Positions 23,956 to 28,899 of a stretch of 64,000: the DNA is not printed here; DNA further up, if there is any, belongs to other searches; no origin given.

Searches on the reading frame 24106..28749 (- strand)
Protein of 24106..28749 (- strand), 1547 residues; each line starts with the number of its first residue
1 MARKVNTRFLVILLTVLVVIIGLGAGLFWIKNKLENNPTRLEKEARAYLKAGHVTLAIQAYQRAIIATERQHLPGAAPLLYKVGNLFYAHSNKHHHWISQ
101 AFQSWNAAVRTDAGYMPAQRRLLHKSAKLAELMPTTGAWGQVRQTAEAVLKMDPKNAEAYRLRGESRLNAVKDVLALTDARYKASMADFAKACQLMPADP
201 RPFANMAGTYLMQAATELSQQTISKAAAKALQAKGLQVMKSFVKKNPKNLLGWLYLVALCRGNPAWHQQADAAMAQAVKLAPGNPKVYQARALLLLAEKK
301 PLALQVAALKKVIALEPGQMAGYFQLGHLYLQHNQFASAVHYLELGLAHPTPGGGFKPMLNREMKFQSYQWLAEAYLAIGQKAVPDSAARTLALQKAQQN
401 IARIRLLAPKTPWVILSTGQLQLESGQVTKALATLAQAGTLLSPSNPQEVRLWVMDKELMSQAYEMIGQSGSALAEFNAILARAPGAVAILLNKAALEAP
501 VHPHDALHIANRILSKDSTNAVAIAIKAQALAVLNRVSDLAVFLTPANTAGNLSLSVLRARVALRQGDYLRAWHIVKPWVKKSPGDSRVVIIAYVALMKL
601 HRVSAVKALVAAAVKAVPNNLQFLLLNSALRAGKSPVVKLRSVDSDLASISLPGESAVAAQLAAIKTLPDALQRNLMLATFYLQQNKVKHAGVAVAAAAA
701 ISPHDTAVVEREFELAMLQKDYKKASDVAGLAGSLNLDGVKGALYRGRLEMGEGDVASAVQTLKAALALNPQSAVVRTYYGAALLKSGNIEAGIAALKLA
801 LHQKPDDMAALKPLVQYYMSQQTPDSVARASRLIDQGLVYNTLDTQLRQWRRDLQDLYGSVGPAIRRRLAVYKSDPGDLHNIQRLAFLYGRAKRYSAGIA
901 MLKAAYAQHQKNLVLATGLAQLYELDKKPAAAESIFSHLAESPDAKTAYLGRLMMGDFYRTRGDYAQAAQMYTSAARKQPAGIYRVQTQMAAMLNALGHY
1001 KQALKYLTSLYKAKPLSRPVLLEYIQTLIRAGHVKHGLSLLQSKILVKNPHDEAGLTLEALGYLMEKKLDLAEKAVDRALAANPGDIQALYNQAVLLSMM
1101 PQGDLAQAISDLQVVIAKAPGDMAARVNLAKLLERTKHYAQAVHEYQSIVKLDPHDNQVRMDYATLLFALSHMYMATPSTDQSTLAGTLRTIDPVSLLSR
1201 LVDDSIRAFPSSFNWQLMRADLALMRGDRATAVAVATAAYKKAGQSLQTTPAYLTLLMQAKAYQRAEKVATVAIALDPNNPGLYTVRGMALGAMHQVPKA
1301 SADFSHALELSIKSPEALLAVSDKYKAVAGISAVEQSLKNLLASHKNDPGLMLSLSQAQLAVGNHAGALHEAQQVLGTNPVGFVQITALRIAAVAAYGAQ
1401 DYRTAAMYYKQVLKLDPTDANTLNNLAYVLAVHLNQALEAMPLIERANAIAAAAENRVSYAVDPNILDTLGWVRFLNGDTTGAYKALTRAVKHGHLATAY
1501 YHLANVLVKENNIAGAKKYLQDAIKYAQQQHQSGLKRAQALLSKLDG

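Call 75: search_protein_families(library=pfam, proteins=[window:24106-28749:-], max_evalue=0.00001)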
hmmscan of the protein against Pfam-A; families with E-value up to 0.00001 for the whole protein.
window:24106-28749:- (1547 aa): 15 families
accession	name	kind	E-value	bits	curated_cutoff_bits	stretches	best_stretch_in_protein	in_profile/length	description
PF14559.12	TPR_19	-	1.1e-43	147.8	25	2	751-812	2-62/68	Tetratricopeptide repeat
PF13428.12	TPR_14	-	1.5e-41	136.9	23.5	0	1125-1166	3-44/44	Tetratricopeptide repeat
PF07719.23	TPR_2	-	5.4e-25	85.8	27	0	1127-1156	5-34/34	Tetratricopeptide repeat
PF13431.12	TPR_17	-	2.1e-23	81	24.4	0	1408-1440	1-32/34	Tetratricopeptide repeat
PF13432.12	TPR_16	-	7.9e-23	81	32.7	0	746-807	3-64/65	Tetratricopeptide repeat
PF13371.12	TPR_9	-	4.3e-20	72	35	0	1257-1316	5-64/73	Tetratricopeptide repeat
PF00515.34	TPR_1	-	3.4e-16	58.7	27.8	0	1394-1419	9-34/34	Tetratricopeptide repeat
PF23914.1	TPR_CcmH_CycH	-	8.1e-16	58.7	42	0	1046-1157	43-155/158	Cytochrome c-type biogenesis protein H TPR domain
PF13414.12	TPR_11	-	7e-15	54.9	26.8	0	1401-1430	9-38/42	TPR repeat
PF12895.13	ANAPC3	-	2.1e-12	47.6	27.2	0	1068-1146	4-79/82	Anaphase-promoting complex, cyclosome, subunit 3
PF25064.1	ARM_TT21_5th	-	1.3e-07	32.3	27.8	0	1396-1456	11-70/117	TT21 fifth ARM repeats domain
PF13174.12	TPR_6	-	2.1e-07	31.6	26.3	0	1088-1121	1-32/33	Tetratricopeptide repeat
PF13176.12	TPR_7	-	2.3e-07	30.8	27.9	0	955-981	5-33/36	Tetratricopeptide repeat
PF13181.12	TPR_8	-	6.2e-07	29.5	25.7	0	1497-1529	1-33/34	Tetratricopeptide repeat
PF24575.1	TPR_Slam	-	8.9e-06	26.5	35.2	0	1130-1169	54-93/104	Surface lipoprotein assembly modifier, N-terminal TPR repeats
